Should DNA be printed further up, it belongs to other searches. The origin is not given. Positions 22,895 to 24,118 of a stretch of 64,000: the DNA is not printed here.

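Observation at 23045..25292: Candidate novel defence cassette: two ~300-aa R-x4-H (HEPN-like) proteins flanking an HNH nuclease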

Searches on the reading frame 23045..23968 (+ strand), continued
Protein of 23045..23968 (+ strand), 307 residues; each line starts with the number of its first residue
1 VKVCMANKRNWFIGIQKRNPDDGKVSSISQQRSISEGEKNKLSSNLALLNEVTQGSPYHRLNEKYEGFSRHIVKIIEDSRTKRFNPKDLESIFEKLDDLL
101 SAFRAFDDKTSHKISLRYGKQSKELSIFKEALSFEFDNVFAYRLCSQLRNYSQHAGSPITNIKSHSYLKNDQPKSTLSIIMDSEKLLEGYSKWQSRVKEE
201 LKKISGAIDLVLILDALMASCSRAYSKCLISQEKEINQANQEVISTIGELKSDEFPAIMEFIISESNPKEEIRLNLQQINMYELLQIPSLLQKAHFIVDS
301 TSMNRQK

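Call 53: find_homologous_proteins(query=L001:6692-7384:+, max_evalue=0.001)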
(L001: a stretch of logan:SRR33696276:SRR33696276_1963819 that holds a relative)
Query L001:6692-7384:+ (231 aa): 6178 proteins with E <= 0.001 among 6289 candidates; the best 120 are listed.
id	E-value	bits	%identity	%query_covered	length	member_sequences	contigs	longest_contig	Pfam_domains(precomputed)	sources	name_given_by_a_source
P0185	3.0e-144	496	92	100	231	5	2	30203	-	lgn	-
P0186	1.5e-122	425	77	100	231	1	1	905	-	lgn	-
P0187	5.0e-122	424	79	100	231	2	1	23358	-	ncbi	ncbi:MAG: HNH endonuclease [Patescibacteria group bacterium]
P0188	4.0e-120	418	77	100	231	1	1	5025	-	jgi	-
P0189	5.6e-120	417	78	100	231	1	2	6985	-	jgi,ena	-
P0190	1.7e-119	416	78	100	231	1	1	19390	-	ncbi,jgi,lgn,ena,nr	ncbi:MAG: HNH endonuclease [Candidatus Peregrinibacteria bacterium]|nr:HNH endonuclease [Candidatus 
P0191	6.9e-119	414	76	100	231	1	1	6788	-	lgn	-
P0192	4.0e-118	411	78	100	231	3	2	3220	-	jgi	jgi:hypothetical protein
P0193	4.1e-118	411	75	100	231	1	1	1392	-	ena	-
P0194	7.2e-118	410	77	100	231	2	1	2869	-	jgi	jgi:hypothetical protein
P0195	2.4e-117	408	75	100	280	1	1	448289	-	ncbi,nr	ncbi:HNH endonuclease [Candidatus Gracilibacteria bacterium]|nr:HNH endonuclease [Candidatus Gracili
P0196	2.7e-117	408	77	100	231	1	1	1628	-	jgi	jgi:hypothetical protein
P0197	6.3e-117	407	76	100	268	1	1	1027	-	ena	-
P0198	1.0e-116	406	80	96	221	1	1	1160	-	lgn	-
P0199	1.1e-116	406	77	100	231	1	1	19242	-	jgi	jgi:hypothetical protein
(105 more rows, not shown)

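Call 54: predict_structure(alignment_id=A3)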
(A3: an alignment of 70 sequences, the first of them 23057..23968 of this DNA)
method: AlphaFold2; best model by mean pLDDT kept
length: 303 residues; sequences in the alignment: 70
mean_pLDDT: 95.7   pTM: 0.91
mean pLDDT of the five models: 95.7, 95.6, 95.4, 95.3, 94.7
residues with pLDDT >= 90: 279; 70-90: 19; 50-70: 3; < 50: 2
segments of 3 or more residues with pLDDT < 50: none
pLDDT, mean of each block of 10 residues (from residue 1): 89 96 97 97 98 98 98 90 95 98 98 98 98 98 97 97 95 98 98 98 98 98 99 98 96 96 85 96 98 89 48
secondary structure, 60 per line:
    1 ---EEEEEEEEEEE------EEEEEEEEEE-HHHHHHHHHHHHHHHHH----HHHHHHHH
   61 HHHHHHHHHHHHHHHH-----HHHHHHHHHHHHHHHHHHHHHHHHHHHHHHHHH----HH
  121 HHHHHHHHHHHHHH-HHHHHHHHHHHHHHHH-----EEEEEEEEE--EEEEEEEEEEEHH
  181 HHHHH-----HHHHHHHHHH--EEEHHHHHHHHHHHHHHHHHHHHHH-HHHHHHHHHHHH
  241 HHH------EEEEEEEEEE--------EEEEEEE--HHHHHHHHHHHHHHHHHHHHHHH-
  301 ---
elements in order: E4-14 E21-30 H32-48 H53-76 H82-114 H119-134 H136-151 E157-165 E168-178 H179-185 H191-200 E203-205 H206-227 H229-243 E250-259 E268-274 H277-299
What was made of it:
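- On HEPN superfamily (gene A): The model is very confident, pLDDT 95.7 (call 54). The motif occupies residues 145-150 at the C-terminal end of helix 136-151 (call 54).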

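Call 57: search_solved_structures(query=A4, max_evalue=10, show_alignments=3)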
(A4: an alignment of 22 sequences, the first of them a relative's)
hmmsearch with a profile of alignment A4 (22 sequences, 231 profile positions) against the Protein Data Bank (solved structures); distinct sequences matched with E-value up to 10: 3.
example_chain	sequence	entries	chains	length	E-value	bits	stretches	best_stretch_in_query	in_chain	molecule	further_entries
9nvu_P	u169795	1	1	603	0.035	17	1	177-223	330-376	OrufIscB-REC-swap 49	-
4h9d_A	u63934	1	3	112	0.53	13.2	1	172-226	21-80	HNH endonuclease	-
7rwm_A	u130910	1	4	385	1.7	11.5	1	163-191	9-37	SAVED domain-containing protein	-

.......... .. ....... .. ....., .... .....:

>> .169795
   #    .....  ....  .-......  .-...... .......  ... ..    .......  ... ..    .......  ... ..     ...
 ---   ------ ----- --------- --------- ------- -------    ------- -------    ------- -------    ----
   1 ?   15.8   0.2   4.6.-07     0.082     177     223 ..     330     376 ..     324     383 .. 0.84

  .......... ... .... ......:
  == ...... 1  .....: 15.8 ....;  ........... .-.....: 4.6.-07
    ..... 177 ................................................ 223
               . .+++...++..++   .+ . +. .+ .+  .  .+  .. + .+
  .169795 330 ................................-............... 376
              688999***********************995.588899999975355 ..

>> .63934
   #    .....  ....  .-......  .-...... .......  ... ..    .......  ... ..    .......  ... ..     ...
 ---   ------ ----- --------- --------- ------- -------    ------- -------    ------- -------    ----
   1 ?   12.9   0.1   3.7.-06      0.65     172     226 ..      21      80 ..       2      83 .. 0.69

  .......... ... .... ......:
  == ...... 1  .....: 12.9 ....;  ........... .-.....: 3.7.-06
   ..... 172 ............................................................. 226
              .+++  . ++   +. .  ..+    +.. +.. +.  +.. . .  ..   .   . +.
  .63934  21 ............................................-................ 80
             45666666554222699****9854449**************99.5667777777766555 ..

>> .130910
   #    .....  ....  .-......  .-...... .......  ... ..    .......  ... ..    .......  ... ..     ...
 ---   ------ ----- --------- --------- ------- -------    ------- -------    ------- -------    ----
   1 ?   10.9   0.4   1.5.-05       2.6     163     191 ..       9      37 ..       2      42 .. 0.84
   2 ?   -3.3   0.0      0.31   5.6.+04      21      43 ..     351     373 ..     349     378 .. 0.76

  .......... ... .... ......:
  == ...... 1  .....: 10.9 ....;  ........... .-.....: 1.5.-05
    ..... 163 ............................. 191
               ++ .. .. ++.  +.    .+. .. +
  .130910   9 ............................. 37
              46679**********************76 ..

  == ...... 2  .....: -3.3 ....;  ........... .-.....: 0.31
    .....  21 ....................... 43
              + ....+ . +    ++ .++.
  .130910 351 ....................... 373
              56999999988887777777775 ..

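Call 65: find_related_loci(query=A2, collection=metagenome_contigs, flank=6000)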
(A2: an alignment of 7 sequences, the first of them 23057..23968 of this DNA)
Query A2 (303 aa) in metagenome_contigs; peptide patterns used: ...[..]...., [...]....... (x = any residue, [..] = any of these).
174 stretches matched a pattern; 50 encode a relative of the query (tblastn E <= 1e-3); 50 distinct loci.
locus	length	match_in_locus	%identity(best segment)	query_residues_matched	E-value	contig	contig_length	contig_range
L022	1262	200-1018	39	7-277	4e-59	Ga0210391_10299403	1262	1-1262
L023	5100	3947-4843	37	7-294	1e-54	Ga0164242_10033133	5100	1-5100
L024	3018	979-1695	40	7-249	1e-52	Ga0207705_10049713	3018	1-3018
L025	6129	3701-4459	33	7-258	4e-49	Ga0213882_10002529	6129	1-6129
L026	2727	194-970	34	7-269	3e-48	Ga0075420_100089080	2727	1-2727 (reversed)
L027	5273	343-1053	34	3-239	1e-40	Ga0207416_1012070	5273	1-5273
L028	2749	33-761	33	7-253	8e-37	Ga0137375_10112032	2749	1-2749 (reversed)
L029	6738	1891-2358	43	4-160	1e-35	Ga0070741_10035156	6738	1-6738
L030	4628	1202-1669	43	4-160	1e-35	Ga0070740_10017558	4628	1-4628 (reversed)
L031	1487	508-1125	33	11-206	2e-23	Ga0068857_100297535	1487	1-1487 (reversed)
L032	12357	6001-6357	36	94-210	2e-20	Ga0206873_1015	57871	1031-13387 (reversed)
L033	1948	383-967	30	81-269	2e-19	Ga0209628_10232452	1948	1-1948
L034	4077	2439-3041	30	81-284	4e-19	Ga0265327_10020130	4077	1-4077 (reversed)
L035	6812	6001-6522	29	94-269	2e-17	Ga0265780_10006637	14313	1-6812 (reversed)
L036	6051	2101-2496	31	91-221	2e-17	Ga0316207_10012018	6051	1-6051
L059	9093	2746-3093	32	94-206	2e-11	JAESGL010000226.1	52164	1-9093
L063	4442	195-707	27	28-199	2e-8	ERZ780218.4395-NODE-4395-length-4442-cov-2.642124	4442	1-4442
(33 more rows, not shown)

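Call 71: search_protein_families(library=pfam, alignment_id=A5, max_evalue=0.00001)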
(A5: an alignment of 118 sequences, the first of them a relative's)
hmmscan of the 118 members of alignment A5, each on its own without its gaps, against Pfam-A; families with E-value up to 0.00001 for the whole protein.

A. member 1, L014:2425-3036:+ (203 aa): 0 families

B. families by the number of members that match (of 118 scanned): 113 families (the first 25 are shown)
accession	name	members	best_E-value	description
PF01555.25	N6_N4_Mtase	2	2.2e-54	DNA methylase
PF13304.12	AAA_21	2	2.6e-26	AAA domain, putative AbiEii toxin, Type IV TA system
PF13175.12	AAA_15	2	8e-24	AAA ATPase domain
PF02463.25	SMC_N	2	4e-13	RecF/RecN/SMC N terminal domain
PF01609.27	DDE_Tnp_1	2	6.3e-11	Transposase DDE domain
PF05559.16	DUF763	1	7.5e-137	Protein of unknown function (DUF763)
PF09556.15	RE_HaeIII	1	9.9e-114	HaeIII restriction endonuclease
PF01078.27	Mg_chelatase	1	1.7e-96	Magnesium chelatase, subunit ChlI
PF00145.23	DNA_methylase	1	1.3e-95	C-5 cytosine-specific DNA methylase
PF06966.17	DUF1295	1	8.1e-71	Protein of unknown function (DUF1295)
PF06167.18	Peptidase_M90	1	2.5e-66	Glucose-regulated metallo-peptidase M90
PF01380.27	SIS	1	5.2e-65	SIS domain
PF22679.2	T1R_D3-like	1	1.2e-59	Type I restriction enzyme subunit R domain 3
PF02690.20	Na_Pi_cotrans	1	1.7e-59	Na+/Pi-cotransporter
PF12008.13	EcoR124_C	1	2.1e-59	Type I restriction and modification enzyme - subunit R C terminal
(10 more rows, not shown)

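Call 72: search_protein_families(library=padloc, alignment_id=A5, max_evalue=0.00001)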
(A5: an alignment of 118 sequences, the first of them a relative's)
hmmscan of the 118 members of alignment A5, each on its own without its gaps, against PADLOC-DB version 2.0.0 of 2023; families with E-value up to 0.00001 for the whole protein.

A. member 1, L014:2425-3036:+ (203 aa): 0 families

B. families by the number of members that match (of 118 scanned): 378 families (the first 25 are shown)
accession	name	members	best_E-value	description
PDLC03279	MTase_II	3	2.1e-32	Type II methyltransferase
PDLC04135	mad3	3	2.7e-19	mads_3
PDLC04140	mad8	3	1.8e-18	mads_8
PDLC04134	mad2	3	2.3e-16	mads_2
PDLC03251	MTase_II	2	9.5e-75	Type II methyltransferase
PDLC03371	MTase_II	2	2.4e-70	Type II methyltransferase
PDLC03299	MTase_II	2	1.2e-62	Type II methyltransferase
PDLC03216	MTase_II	2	5.6e-40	Type II methyltransferase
PDLC03339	MTase_II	2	1.2e-36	Type II methyltransferase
PDLC03320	MTase_II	2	6.3e-36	Type II methyltransferase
PDLC03738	oMTase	2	1.1e-35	orphan methyltransferase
PDLC03230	MTase_II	2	2.8e-35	Type II methyltransferase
PDLC03387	MTase_II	2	1.8e-31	Type II methyltransferase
PDLC03265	MTase_II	2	5.9e-30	Type II methyltransferase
PDLC03353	MTase_II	2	2.6e-29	Type II methyltransferase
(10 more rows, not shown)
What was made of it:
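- R-M genes and transposases (calls 71, 72).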

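Call 77: search_protein_families(library=phrogs, proteins=[window:23057-23968:+, L001:6692-7387:+], max_evalue=0.01)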
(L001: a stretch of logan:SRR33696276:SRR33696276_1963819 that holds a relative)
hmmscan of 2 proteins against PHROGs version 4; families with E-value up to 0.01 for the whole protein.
window:23057-23968:+ (303 aa): 1 family
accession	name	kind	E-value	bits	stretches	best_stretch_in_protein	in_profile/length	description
phrog_30874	-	unknown function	1e-09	39.2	1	94-206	90-190/279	-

L001:6692-7387:+ (231 aa): 19 families
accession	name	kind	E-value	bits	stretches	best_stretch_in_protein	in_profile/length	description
phrog_6050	-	DNA, RNA and nucleotide metabolism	3.3e-11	43.6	1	135-230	263-361/402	HNH endonuclease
phrog_7785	-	DNA, RNA and nucleotide metabolism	1.1e-10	42.7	1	158-229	45-114/147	HNH endonuclease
phrog_1035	-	DNA, RNA and nucleotide metabolism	1.3e-09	39.4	1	155-229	120-213/271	endonuclease VII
phrog_589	-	DNA, RNA and nucleotide metabolism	8.2e-09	36.4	1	171-229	79-141/179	HNH endonuclease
phrog_16726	-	DNA, RNA and nucleotide metabolism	2.4e-07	31.8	1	174-230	84-144/308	HNH endonuclease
phrog_7370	-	DNA, RNA and nucleotide metabolism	1.2e-06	29.6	1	164-221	22-78/115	HNH endonuclease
phrog_1271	-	DNA, RNA and nucleotide metabolism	1.7e-06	28.7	1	173-230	257-319/361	HNH endonuclease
phrog_2214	-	DNA, RNA and nucleotide metabolism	2e-06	28.2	1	154-228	164-238/429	HNH endonuclease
phrog_144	-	DNA, RNA and nucleotide metabolism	1.9e-05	25.4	1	174-227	75-133/175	HNH endonuclease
phrog_8660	-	DNA, RNA and nucleotide metabolism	2.4e-05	25.5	1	165-229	106-179/196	HNH endonuclease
phrog_2118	-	DNA, RNA and nucleotide metabolism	5.9e-05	23.7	1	159-227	152-222/301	HNH endonuclease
phrog_4234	-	DNA, RNA and nucleotide metabolism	0.0001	23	1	175-208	22-54/130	HNH endonuclease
phrog_16986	-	unknown function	0.00018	22.2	1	170-230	7-69/248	-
phrog_740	-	DNA, RNA and nucleotide metabolism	0.00024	21.2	1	164-218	19-76/332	HNH endonuclease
phrog_2914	-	DNA, RNA and nucleotide metabolism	0.00028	21.7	1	177-228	89-137/190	endonuclease VII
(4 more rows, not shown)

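Call 78: search_dna_similar(query=window:23057-23968:+, collection=phages, mode=protein, max_evalue=0.001, max_rows=15)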
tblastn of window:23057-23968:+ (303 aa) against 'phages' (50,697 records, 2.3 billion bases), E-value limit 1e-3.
No match.

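Call 79: search_dna_similar(query=window:23057-23968:+, collection=plasmids, mode=protein, max_evalue=0.001, max_rows=20)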
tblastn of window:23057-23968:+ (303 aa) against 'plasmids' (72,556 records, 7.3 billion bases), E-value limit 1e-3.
Records with a match: 42; places in all: 42; records where one place covers at least 80% of the query: 0.
Best place of each record, by identity: <60% 42.
By first word of the organism name: Bacillus 42.
By predicted mobility (MOB-suite, as given by PLSDB): non-mobilizable 42.
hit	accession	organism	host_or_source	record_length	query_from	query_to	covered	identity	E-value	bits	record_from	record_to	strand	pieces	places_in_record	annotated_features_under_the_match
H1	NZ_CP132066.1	Bacillus mycoides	whole organism,soil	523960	92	287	65%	26.5%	2e-10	69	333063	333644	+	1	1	hypothetical protein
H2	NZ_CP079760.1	Bacillus sp. LJBS17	mixed culture,soil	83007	67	217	50%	28.0%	2e-4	50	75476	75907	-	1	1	hypothetical protein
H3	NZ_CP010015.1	Bacillus sp. YP1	cell culture,Waxworms gut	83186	67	217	50%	28.0%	2e-4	50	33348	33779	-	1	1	hypothetical protein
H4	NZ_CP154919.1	Bacillus subtilis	-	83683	67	217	50%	28.0%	2e-4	50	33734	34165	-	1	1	hypothetical protein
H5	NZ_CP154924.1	Bacillus subtilis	-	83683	67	217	50%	28.0%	2e-4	50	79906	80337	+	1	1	hypothetical protein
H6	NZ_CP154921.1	Bacillus subtilis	-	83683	67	217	50%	28.0%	2e-4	50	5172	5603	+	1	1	hypothetical protein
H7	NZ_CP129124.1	Bacillus subtilis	Sediment,river sediment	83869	67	217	50%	28.0%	2e-4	50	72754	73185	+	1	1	hypothetical protein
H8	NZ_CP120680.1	Bacillus subtilis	cell culture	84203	67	217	50%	28.0%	2e-4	50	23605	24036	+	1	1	hypothetical protein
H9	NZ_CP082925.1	Bacillus subtilis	soil,soil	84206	67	217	50%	28.0%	2e-4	50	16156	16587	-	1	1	hypothetical protein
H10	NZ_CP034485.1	Bacillus subtilis subsp. subtilis NCIB 3610 = ATCC 6051 = ...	single cell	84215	67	217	50%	28.0%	2e-4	50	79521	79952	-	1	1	hypothetical protein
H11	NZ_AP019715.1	Bacillus subtilis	-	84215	67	217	50%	28.0%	2e-4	50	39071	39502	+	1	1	hypothetical protein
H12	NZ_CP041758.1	Bacillus sp. KBS0812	environmental isolate,soil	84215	67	217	50%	28.0%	2e-4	50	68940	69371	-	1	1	hypothetical protein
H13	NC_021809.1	Bacillus subtilis subsp. subtilis NCIB 3610 = ATCC 6051 = ...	-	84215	67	217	50%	28.0%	2e-4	50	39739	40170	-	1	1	hypothetical protein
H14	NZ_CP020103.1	Bacillus subtilis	-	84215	67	217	50%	28.0%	2e-4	50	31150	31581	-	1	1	hypothetical protein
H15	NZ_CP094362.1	Bacillus subtilis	bacterial culture,soil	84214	67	217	50%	28.0%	2e-4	50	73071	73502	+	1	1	hypothetical protein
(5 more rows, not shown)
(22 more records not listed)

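Call 80: fold_search(model_id=the predicted structure, library=pdb)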
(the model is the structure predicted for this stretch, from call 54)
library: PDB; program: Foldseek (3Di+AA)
matches with E <= 10: 392; with E <= 0.001: 0
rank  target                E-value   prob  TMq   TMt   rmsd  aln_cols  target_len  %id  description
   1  7mwr_B                8.6e-02  0.30  0.17  0.20  23.9       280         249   11  Structure of De Novo designed beta sheet heterodimer LHD101A53/B4 (released 2022-01-19)
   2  4pho_C                8.6e-02  0.23  0.17  0.18  27.7       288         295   11  ClyA CC6/264 ox (2-303) (released 2014-09-24)
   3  4pho_A                1.4e-01  0.20  0.17  0.18  27.6       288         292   11  ClyA CC6/264 ox (2-303) (released 2014-09-24)
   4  6tao_B                1.6e-01  0.11  0.13  0.12  26.1       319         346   11  The cytotoxin MakE from Vibrio cholerae (released 2020-11-18)
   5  5d80_g                2.1e-01  0.12  0.12  0.15  25.1       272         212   11  Crystal Structure of Yeast V1-ATPase in the Autoinhibited Form (released 2016-06-08)
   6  9vuc_B                2.3e-01  0.35  0.27  0.24  29.0       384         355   11  channel B complex with 2 (released 2026-03-11)
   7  3tnf_B                2.6e-01  0.09  0.15  0.13  22.1       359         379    9  LidA from Legionella in complex with active Rab8a (released 2011-11-02)
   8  9b8p_H                2.8e-01  0.18  0.14  0.19  18.9       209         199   10  Synaptic Vesicle V-ATPase with synaptophysin and SidK, State 3, V1 (released 2024-07-03)
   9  7a27_AAA              2.8e-01  0.14  0.19  0.17  27.2       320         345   10  Structure of soluble SmhA crystal form 2 of the tripartite alpha-pore forming toxin, Smh, from Serratia marcescens. (released 2021-03-31)
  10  1yc9                  3.0e-01  0.10  0.16  0.12  27.4       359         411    6  The crystal structure of the outer membrane protein VceC from the bacterial pathogen Vibrio cholerae at 1.8 resolution (released 2005-03-01)
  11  5lm2_A                3.1e-01  0.16  0.18  0.17  37.0       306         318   11  Crystal Structure of HD-PTP phosphatase (released 2016-11-30)
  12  4k1p_G                3.3e-01  0.10  0.15  0.14  23.6       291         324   11  Structure of the NheA component of the Nhe toxin from Bacillus cereus (released 2013-09-18)
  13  7a26_CCC              3.5e-01  0.14  0.18  0.16  26.9       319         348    9  Structure of soluble SmhA crystal form 1 of the tripartite alpha-pore forming toxin, Smh, from Serratia marcescens. (released 2021-03-31)
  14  9vu9_D                3.6e-01  0.23  0.24  0.26  24.2       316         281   11  channel D complex with 4 (released 2026-03-11)
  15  1key_A                3.6e-01  0.16  0.17  0.22  19.5       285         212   10  Crystal Structure of Mouse Testis/Brain RNA-binding Protein (TB-RBP) (released 2002-07-03)
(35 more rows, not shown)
